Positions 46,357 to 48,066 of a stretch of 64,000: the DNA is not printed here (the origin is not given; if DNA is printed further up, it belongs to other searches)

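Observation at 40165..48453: Duplicated 'aspartate-less receiver + FAD oxidoreductase' module bracketing a small accessory block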

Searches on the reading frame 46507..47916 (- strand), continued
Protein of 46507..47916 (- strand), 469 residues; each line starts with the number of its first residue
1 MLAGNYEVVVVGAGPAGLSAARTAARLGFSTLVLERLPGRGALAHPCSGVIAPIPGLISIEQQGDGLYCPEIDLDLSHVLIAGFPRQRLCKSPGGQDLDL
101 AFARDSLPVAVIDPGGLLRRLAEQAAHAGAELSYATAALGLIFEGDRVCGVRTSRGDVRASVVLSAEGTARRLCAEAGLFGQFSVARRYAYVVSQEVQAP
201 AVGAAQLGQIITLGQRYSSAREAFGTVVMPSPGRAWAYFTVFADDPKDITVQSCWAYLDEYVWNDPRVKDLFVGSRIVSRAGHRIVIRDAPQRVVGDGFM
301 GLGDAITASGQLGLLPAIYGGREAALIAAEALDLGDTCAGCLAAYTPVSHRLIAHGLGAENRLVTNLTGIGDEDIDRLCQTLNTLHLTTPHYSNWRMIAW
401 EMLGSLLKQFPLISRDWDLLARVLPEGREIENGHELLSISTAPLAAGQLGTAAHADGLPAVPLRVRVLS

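Call 79: search_protein_families(library=pfam, proteins=[L003:6367-7134:+], max_evalue=1)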
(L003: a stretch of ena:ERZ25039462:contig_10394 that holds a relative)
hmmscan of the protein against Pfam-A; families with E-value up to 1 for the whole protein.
L003:6367-7134:+ (255 aa): 20 families
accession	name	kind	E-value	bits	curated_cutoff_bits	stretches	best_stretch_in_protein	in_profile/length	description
PF12773.13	DZR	-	2.4e-14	53.7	27.3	3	204-251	1-45/45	Double zinc ribbon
PF13248.11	Zn_ribbon_3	-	3.8e-13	48.8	27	3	204-224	5-26/26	zinc-ribbon domain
PF13240.11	Zn_Ribbon_1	-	1.7e-09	37.6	25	3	234-253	2-22/23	zinc-ribbon domain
PF07191.17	Zn_ribbon_6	-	3.1e-07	30.7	25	2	185-227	3-42/67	Double zinc ribbon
PF09297.16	Zn_ribbon_NUD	-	1.8e-06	28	24.8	1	183-193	4-14/32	NADH pyrophosphatase zinc ribbon domain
PF18912.6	DZR_2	-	0.00015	22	27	2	170-220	9-55/56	Double zinc ribbon domain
PF03119.21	DNA_ligase_ZBD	-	0.0002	21.6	25.8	3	217-226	2-11/27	NAD-dependent DNA ligase C4 zinc finger domain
PF14803.11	Zn_ribbon_Nudix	-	0.00058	20.2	25.6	1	215-238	1-29/34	Nudix N-terminal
PF11682.14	Zn_ribbon_11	-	0.0007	19.6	24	2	234-254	8-28/37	Probable zinc-ribbon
PF14149.11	YhfH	-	0.011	16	27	2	214-226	13-25/37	YhfH-like protein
PF17032.10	Zn_ribbon_15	-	0.023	15.9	28.9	0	94-189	34-73/73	zinc-ribbon family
PF10083.14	DUF2321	-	0.025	14.7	24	2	181-239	25-75/157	Uncharacterized protein conserved in bacteria (DUF2321)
PF08271.17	Zn_Ribbon_TF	-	0.033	14.2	29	3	203-225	2-30/43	TFIIB zinc-binding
PF13597.11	NRDD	-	0.059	12.5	26.2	1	199-225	506-534/562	Anaerobic ribonucleoside-triphosphate reductase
PF14026.12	SCO4226-like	-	0.1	13.3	28.5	1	79-135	9-65/76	Nickel responsive protein SCO4226-like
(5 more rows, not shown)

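Call 89: search_protein_families(library=padloc, proteins=[window:46507-47916:-], max_evalue=0.001)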
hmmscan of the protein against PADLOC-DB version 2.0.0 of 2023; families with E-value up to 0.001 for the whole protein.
window:46507-47916:- (469 aa): 1 family
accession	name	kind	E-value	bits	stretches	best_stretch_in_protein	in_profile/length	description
PDLC01086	C3a186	-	0.00015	19.2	1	8-44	3-39/384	"C-3?,4? desaturase"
